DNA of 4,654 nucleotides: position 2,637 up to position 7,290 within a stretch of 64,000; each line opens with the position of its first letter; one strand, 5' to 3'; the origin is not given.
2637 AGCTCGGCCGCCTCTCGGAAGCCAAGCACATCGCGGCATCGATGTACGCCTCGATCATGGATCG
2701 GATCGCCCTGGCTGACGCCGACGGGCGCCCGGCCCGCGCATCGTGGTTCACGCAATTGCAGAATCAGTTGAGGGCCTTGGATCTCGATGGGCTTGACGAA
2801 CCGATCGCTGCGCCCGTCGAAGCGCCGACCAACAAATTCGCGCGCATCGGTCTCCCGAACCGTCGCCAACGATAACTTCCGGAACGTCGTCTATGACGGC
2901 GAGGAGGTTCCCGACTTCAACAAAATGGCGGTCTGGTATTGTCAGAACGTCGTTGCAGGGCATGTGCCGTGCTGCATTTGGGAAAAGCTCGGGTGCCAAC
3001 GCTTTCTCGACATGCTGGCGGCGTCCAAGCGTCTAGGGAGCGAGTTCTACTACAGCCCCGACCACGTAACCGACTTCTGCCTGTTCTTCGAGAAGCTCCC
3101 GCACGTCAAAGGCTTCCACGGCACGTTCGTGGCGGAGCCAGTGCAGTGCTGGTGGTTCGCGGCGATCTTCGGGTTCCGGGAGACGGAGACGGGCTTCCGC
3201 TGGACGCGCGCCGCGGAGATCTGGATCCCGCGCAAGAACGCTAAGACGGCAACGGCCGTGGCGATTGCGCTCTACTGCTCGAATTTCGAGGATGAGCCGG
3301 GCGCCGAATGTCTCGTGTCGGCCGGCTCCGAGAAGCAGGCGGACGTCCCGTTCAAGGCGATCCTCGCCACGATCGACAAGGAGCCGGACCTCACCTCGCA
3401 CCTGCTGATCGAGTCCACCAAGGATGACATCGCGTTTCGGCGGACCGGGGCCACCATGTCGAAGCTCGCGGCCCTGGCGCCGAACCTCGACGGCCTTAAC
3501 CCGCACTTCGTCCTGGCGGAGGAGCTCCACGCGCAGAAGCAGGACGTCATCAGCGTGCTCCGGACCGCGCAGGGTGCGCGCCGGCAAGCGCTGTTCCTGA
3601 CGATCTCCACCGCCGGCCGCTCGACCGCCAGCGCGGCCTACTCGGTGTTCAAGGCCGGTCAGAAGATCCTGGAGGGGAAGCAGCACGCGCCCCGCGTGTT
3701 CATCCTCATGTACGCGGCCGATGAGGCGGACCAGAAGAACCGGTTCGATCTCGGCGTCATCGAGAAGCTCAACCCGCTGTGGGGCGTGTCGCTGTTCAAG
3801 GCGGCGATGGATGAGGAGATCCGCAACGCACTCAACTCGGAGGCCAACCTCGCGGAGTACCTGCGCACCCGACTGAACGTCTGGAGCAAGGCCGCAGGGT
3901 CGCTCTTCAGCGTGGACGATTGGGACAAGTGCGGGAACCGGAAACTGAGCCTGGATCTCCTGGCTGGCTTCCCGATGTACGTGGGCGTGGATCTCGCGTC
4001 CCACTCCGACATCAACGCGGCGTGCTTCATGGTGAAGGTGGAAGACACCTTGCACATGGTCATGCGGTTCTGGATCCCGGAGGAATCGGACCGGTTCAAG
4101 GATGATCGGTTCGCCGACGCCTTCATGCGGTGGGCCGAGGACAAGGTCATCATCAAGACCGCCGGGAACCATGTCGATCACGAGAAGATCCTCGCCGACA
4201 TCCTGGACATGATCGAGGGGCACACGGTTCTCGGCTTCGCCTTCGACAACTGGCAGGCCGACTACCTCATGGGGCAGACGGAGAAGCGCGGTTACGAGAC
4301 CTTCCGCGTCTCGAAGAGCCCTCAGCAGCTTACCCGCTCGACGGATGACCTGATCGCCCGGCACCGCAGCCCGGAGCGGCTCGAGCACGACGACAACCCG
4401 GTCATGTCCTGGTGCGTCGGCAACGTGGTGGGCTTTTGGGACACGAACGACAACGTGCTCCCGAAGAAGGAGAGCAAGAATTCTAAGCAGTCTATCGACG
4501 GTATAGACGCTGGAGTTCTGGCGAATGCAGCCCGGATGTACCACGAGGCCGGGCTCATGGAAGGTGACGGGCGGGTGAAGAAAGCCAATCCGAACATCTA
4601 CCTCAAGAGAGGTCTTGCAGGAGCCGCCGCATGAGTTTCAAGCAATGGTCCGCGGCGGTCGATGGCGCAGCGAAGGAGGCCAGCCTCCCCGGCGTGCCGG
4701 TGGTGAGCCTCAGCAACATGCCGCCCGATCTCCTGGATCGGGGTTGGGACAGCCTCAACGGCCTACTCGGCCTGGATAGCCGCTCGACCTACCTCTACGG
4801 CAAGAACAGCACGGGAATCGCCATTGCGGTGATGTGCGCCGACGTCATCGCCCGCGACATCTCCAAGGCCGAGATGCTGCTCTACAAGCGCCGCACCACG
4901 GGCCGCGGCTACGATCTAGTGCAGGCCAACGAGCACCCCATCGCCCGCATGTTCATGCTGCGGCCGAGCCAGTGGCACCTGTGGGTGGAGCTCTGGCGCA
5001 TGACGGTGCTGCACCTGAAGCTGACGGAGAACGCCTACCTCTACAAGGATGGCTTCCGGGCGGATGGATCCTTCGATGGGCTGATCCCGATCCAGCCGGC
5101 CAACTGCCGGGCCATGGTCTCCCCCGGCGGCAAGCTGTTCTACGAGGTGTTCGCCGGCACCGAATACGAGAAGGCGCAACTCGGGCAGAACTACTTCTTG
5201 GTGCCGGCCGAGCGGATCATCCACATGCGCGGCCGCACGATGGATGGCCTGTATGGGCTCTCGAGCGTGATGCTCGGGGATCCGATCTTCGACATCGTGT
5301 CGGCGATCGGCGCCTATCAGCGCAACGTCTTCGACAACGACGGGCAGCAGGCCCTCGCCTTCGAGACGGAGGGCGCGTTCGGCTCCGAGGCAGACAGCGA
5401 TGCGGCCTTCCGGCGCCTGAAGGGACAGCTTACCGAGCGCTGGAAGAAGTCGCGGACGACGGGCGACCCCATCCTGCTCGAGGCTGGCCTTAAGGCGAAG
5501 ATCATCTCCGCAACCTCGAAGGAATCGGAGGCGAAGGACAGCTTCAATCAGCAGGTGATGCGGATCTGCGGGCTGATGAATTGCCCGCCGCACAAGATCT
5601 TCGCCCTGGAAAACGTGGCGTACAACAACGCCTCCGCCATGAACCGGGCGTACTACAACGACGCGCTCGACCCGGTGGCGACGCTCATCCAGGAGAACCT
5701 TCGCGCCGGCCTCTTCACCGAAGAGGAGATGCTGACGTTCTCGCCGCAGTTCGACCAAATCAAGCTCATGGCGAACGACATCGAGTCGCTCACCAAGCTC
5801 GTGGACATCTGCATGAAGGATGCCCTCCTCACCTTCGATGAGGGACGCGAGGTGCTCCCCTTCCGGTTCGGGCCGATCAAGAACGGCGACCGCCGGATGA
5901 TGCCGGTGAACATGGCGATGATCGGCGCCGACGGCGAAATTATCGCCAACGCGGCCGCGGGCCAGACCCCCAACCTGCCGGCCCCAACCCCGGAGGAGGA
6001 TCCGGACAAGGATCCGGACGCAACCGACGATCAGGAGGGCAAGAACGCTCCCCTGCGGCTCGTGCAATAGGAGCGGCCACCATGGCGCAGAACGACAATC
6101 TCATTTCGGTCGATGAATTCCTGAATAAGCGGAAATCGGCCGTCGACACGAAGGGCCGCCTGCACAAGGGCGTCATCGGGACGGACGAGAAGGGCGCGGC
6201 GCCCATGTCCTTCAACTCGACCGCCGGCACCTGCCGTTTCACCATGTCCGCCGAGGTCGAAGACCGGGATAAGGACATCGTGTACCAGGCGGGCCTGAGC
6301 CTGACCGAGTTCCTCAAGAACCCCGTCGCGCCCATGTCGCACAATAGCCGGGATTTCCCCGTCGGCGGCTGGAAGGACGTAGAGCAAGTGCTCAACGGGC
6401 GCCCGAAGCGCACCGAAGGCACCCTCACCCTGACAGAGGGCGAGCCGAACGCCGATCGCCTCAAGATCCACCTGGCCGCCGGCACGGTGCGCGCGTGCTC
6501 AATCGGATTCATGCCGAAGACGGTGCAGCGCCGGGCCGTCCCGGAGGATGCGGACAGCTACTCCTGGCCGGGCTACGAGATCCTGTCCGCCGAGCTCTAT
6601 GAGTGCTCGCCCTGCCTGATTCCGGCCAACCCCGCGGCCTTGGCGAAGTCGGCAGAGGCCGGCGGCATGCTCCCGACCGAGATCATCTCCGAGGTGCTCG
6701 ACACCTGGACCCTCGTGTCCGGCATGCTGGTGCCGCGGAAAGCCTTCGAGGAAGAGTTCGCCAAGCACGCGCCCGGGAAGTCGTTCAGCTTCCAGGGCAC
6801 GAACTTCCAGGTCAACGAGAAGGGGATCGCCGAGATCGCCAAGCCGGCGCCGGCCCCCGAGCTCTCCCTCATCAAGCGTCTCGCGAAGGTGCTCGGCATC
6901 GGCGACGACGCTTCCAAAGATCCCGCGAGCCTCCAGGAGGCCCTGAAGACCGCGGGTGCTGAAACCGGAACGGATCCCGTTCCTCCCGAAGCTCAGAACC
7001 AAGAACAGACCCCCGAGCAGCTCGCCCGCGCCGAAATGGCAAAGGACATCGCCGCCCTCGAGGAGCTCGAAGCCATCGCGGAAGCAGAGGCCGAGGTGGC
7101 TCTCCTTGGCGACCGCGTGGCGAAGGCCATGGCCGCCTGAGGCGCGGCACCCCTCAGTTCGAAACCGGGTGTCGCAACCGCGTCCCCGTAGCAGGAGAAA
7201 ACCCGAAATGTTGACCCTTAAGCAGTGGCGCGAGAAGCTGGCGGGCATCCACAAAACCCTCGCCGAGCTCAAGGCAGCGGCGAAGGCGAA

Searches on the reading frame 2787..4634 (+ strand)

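Call 8: search_protein_families(library=phrogs, proteins=[window:2787-4634:+], max_evalue=0.001)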
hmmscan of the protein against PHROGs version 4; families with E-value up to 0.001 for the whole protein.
window:2787-4634:+ (615 aa): 6 families
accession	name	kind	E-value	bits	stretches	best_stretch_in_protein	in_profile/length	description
phrog_9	-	head and packaging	4.8e-119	400.4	1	50-588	169-668/812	terminase large subunit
phrog_2699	-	head and packaging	2.8e-56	191.7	1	289-584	3-294/315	terminase large subunit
phrog_4914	-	head and packaging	2.5e-29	103.4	1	50-240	13-211/213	terminase large subunit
phrog_10517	-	head and packaging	5.9e-22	79.2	1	46-195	35-184/207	terminase large subunit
phrog_7331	-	head and packaging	1.2e-11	45.2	1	530-587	41-96/113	terminase large subunit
phrog_7622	-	head and packaging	0.00015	22.5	1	117-264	55-207/224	terminase large subunit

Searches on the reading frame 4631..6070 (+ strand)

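Call 8: search_protein_families(library=phrogs, proteins=[window:4631-6070:+], max_evalue=0.001)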
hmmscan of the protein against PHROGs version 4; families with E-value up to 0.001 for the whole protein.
window:4631-6070:+ (479 aa): 5 families
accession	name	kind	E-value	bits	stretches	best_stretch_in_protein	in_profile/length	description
phrog_12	-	head and packaging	6e-47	162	1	49-466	79-469/646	portal protein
phrog_2662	-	head and packaging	5.3e-33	115.5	1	67-463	71-448/717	portal protein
phrog_5929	-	head and packaging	2e-16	61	1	265-442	33-213/228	portal protein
phrog_2271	-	head and packaging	7.7e-06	24.9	1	67-407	56-379/859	portal protein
phrog_11323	-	unknown function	0.00012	23.2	1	325-437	4-115/130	-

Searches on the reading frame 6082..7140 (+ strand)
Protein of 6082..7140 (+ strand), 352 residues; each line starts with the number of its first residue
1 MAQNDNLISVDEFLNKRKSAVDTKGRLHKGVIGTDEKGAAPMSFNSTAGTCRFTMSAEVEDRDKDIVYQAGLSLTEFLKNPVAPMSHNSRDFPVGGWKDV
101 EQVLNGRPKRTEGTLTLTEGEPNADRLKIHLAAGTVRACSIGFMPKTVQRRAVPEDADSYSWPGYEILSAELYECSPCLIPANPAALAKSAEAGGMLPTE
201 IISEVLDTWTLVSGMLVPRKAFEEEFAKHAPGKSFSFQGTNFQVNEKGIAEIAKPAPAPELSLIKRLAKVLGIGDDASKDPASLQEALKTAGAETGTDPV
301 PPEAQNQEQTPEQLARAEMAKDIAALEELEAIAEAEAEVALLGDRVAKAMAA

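Call 8: search_protein_families(library=phrogs, proteins=[window:6082-7140:+], max_evalue=0.001)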
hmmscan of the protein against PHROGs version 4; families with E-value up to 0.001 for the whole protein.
window:6082-7140:+ (352 aa): 3 families
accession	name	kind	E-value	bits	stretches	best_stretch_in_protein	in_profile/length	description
phrog_80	-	head and packaging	5e-14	53.4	1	58-309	246-434/607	head maturation protease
phrog_617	-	head and packaging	1.8e-12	48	1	43-223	20-171/626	major head protein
phrog_11321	-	unknown function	3.4e-08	34.3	1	69-195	21-143/327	-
